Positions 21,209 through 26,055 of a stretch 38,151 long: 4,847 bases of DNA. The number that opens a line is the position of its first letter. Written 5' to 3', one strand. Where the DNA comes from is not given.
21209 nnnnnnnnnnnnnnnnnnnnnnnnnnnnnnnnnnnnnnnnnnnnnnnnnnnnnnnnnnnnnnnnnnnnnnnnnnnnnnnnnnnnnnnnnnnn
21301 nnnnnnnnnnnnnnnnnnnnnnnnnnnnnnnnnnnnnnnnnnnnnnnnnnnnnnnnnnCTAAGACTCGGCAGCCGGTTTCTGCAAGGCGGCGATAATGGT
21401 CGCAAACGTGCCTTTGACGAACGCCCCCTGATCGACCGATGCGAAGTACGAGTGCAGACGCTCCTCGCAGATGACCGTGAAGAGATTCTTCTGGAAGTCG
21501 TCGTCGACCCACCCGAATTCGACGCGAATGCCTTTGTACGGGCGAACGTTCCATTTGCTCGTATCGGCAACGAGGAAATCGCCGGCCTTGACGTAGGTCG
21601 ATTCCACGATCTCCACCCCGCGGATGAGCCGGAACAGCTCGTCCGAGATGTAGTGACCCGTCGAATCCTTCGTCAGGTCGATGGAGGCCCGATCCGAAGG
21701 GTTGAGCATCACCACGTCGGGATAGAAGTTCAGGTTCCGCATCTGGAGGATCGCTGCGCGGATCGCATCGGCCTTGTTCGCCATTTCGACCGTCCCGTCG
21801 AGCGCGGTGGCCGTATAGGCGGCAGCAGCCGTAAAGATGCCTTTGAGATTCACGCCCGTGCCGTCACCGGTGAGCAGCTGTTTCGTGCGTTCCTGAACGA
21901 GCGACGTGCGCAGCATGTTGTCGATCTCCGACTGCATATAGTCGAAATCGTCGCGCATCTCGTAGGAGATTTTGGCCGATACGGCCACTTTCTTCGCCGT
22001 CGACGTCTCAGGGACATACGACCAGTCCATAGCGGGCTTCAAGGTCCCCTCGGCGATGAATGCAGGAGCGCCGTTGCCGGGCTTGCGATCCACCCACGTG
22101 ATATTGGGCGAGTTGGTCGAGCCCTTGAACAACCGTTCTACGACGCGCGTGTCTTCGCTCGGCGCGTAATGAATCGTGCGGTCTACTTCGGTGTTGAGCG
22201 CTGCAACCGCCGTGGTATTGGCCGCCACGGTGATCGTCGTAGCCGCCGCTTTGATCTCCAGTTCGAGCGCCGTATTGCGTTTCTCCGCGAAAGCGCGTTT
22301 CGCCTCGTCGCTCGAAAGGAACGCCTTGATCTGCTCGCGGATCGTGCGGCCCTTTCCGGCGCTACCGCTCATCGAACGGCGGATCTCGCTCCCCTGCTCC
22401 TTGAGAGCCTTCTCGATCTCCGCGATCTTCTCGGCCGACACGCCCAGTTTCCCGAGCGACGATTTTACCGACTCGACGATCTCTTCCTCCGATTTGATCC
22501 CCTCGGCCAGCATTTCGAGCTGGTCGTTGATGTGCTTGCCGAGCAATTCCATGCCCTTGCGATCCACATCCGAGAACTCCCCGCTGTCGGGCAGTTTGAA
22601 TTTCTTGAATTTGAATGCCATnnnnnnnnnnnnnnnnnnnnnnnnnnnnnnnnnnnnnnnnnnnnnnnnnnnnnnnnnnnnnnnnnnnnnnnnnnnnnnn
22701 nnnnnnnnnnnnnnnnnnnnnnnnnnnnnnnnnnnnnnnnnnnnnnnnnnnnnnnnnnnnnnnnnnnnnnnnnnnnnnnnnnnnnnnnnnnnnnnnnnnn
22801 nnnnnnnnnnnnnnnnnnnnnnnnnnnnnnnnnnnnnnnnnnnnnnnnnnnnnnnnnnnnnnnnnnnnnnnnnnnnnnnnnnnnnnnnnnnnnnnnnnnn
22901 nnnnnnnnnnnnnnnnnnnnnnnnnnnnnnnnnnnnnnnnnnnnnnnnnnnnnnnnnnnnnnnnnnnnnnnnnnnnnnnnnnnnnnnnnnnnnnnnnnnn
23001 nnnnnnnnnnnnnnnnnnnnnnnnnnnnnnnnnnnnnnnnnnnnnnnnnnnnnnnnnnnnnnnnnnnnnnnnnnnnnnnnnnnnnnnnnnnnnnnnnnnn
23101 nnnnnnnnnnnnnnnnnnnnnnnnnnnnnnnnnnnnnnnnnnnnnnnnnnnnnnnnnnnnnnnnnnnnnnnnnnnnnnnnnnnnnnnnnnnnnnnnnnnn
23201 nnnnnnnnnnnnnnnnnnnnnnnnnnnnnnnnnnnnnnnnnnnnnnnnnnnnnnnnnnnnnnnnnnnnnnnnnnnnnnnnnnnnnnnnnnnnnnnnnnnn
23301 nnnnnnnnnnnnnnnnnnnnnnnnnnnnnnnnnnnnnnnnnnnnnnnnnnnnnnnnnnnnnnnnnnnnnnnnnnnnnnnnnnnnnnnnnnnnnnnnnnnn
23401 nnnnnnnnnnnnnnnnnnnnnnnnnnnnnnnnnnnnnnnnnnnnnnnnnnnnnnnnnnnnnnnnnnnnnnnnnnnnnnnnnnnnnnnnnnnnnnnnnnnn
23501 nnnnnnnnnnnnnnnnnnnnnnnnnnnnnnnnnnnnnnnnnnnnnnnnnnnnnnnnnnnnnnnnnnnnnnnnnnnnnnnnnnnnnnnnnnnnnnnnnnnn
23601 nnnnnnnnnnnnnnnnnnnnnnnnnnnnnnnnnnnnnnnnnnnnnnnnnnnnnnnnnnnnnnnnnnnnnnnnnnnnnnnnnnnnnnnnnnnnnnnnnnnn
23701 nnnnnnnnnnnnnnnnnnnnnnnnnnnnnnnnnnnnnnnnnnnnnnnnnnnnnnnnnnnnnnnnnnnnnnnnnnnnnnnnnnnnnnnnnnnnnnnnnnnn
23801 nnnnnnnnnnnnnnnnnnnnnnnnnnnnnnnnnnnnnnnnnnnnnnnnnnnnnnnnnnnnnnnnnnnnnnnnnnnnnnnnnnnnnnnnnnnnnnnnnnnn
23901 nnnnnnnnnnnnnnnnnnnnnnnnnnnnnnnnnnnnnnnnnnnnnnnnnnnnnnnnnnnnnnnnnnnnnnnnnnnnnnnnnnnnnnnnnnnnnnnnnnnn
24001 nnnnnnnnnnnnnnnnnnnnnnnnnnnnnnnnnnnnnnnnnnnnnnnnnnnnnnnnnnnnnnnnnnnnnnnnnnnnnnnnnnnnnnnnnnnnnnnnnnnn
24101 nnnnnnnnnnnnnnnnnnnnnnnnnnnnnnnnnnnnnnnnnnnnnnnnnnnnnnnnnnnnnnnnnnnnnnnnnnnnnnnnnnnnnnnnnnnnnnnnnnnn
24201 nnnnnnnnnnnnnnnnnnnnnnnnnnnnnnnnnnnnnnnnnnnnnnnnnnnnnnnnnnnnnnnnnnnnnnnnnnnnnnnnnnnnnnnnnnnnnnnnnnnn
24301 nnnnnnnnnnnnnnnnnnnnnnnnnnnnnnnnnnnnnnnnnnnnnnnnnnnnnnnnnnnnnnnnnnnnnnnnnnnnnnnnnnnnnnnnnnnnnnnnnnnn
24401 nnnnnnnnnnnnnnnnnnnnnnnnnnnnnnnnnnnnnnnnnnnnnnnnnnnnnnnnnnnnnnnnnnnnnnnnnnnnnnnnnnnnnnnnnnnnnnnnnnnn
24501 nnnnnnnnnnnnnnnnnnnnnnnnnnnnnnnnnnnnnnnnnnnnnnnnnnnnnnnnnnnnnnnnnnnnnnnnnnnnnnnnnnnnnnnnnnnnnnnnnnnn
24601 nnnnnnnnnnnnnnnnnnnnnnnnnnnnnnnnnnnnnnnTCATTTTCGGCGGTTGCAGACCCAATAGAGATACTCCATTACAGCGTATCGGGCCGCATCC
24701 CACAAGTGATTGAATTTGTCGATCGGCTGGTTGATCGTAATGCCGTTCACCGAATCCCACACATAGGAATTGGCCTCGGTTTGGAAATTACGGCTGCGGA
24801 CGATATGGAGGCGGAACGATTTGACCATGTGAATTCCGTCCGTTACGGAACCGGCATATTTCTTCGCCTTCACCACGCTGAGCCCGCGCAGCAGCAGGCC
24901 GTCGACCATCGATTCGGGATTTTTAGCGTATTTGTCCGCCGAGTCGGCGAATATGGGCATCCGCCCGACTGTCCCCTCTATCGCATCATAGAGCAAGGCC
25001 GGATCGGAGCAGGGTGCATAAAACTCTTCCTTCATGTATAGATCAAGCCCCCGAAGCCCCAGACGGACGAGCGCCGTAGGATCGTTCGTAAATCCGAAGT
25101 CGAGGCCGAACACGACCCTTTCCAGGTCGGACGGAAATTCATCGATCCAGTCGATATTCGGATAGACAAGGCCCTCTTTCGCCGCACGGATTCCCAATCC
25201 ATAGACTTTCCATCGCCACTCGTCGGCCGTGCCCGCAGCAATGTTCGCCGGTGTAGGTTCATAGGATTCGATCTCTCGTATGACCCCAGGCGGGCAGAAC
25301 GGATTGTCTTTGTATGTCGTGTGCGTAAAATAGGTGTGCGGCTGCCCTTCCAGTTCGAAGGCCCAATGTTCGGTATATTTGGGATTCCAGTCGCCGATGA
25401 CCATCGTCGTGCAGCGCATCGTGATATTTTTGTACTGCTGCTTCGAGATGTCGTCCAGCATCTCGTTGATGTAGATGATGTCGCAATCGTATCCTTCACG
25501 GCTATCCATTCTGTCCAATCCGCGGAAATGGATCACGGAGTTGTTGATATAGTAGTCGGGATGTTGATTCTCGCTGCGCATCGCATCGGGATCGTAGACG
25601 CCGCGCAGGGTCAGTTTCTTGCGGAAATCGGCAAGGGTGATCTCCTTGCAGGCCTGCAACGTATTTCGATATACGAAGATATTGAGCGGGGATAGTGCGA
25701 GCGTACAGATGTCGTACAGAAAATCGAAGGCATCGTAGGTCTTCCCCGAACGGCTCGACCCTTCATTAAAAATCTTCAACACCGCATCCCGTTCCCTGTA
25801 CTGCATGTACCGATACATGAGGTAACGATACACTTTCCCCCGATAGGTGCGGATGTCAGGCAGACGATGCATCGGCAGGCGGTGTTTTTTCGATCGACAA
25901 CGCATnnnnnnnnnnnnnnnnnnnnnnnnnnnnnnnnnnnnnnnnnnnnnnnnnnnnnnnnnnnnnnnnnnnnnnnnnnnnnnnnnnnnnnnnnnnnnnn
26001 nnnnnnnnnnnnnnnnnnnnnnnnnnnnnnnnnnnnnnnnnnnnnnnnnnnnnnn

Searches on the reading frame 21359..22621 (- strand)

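Call 72: search_protein_families(library=phrogs, proteins=[window:21359-22621:-], max_evalue=0.001)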
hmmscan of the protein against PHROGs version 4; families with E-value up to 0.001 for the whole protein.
window:21359-22621:- (420 aa): 2 families
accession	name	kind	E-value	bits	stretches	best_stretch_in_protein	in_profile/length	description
phrog_10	-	head and packaging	1.1e-36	128.1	1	59-408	307-637/752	major head protein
phrog_1650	-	head and packaging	2.4e-06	28.1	1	184-354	71-249/300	major head protein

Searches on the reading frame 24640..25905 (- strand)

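Call 72: search_protein_families(library=phrogs, proteins=[window:24640-25905:-], max_evalue=0.001)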
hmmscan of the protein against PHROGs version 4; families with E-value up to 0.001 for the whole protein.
window:24640-25905:- (421 aa): 5 families
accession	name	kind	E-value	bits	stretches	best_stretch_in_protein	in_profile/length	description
phrog_2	-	head and packaging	2.8e-29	103.4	1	45-413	281-593/807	terminase large subunit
phrog_5653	-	head and packaging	6.2e-21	76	1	243-413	6-181/199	terminase large subunit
phrog_6672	-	head and packaging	2.1e-14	54.3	1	317-414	36-131/145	terminase large subunit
phrog_3717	-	head and packaging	8.5e-12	46.1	1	32-280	17-268/277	terminase large subunit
phrog_10250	-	head and packaging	1.1e-05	26.3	1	316-412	112-215/228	terminase large subunit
